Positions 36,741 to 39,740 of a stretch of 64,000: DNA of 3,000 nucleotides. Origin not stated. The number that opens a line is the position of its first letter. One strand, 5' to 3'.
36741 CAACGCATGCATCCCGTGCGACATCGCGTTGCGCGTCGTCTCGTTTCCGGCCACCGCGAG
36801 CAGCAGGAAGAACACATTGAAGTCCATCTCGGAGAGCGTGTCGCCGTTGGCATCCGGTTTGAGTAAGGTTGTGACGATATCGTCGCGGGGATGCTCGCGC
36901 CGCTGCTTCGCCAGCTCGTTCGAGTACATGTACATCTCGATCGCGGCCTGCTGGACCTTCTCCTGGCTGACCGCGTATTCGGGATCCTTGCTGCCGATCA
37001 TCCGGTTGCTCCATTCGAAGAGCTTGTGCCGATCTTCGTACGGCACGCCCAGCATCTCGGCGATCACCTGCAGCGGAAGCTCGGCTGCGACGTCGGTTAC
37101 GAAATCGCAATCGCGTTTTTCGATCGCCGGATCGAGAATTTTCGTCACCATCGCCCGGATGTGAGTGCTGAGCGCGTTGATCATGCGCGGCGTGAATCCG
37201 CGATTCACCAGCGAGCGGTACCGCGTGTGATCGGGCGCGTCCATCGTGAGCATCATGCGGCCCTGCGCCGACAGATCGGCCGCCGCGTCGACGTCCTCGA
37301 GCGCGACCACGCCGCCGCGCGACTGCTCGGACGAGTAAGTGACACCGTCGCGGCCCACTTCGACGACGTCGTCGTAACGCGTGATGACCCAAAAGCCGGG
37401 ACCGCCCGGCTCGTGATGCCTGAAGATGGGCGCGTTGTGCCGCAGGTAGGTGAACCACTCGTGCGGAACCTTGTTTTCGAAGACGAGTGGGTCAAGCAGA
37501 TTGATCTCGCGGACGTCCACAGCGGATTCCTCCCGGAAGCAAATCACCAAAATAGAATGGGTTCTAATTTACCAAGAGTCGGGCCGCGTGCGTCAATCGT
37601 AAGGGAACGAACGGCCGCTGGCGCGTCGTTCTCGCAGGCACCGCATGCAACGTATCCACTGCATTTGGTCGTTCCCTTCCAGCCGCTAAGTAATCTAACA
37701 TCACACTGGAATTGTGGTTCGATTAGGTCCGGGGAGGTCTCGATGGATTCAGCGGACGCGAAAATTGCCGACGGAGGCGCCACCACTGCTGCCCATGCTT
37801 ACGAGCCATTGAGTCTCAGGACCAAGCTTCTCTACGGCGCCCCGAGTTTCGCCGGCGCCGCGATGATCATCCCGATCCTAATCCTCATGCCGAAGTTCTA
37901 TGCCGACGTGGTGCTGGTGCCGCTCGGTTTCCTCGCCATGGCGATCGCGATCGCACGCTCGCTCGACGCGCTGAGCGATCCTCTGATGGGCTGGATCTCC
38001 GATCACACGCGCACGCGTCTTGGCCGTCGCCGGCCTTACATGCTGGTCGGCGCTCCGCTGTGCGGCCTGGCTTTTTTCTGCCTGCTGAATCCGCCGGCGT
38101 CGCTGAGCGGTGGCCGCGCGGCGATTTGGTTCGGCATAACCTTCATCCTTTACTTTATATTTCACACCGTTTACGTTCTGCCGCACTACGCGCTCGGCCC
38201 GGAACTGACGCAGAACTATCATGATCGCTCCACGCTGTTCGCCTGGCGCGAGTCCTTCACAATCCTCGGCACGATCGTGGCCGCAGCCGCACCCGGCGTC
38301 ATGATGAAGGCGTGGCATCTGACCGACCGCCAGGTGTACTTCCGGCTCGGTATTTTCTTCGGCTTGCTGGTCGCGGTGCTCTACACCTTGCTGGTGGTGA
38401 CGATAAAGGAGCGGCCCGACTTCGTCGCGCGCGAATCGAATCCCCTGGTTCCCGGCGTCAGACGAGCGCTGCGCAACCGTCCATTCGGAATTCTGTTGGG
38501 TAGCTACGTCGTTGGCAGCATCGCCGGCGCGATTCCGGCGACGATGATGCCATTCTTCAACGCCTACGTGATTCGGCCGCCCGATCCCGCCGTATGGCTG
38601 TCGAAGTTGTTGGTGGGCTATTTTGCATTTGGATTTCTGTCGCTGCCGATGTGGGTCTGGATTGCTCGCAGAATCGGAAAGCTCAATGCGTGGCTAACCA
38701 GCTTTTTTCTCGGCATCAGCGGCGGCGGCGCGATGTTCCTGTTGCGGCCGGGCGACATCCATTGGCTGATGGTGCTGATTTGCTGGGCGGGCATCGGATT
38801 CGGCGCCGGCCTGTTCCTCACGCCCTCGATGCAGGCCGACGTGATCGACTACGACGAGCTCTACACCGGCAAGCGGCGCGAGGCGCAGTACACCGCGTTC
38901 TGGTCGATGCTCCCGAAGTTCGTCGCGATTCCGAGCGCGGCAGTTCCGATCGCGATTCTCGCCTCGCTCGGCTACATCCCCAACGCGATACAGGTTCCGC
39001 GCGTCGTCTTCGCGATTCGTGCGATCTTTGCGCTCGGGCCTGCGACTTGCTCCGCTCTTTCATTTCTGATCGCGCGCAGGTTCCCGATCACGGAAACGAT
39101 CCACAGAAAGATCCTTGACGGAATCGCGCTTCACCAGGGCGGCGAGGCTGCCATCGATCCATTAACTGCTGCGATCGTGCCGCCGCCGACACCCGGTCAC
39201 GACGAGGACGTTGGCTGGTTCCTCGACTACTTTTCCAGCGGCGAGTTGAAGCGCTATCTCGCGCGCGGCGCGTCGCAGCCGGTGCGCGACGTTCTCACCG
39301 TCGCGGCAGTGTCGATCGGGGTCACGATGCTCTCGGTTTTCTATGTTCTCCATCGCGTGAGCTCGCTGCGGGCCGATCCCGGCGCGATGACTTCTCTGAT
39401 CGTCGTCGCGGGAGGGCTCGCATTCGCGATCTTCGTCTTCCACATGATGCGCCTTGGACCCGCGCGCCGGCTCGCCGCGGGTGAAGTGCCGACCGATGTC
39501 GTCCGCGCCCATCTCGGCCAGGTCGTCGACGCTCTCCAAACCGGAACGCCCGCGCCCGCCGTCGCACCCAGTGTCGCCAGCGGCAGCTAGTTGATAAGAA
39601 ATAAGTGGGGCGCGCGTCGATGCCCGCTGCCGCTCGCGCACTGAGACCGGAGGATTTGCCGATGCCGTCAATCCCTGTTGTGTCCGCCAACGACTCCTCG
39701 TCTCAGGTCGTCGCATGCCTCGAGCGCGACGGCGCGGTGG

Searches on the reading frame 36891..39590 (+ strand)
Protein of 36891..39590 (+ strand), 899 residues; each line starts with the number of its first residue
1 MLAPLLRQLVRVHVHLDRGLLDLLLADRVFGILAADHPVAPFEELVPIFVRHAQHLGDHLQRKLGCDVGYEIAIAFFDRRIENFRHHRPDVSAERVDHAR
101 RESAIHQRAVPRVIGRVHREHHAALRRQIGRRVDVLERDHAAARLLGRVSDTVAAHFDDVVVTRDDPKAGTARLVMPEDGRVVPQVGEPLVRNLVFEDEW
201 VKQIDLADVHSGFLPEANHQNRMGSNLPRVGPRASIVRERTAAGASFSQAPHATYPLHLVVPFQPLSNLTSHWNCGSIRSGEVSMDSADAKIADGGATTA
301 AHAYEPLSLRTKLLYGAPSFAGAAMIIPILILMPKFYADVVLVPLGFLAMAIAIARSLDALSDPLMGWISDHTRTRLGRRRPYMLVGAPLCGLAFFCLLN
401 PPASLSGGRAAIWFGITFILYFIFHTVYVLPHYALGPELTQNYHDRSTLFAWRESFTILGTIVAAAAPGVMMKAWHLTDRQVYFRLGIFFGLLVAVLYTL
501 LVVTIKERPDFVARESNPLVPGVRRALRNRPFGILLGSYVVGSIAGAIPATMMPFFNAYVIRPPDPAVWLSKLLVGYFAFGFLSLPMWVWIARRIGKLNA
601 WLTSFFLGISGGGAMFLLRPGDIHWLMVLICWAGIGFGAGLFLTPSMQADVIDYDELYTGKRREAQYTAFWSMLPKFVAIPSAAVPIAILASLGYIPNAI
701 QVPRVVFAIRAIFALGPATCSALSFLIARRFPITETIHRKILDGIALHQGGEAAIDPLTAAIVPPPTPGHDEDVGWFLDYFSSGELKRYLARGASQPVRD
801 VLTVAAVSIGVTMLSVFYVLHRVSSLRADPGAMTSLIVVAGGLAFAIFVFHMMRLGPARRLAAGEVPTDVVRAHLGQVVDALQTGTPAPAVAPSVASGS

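Call 9: search_protein_families(library=pfam, proteins=[window:36891-39590:+], max_evalue=0.001)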
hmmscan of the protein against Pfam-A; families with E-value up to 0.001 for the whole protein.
window:36891-39590:+ (899 aa): 2 families
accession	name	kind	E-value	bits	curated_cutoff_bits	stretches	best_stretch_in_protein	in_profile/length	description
PF13347.12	MFS_2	-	3.8e-88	296.3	27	1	315-735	2-427/427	MFS/sugar transport protein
PF07690.21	MFS_1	-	1.3e-15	57.6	33.4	1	319-651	8-319/347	Major Facilitator Superfamily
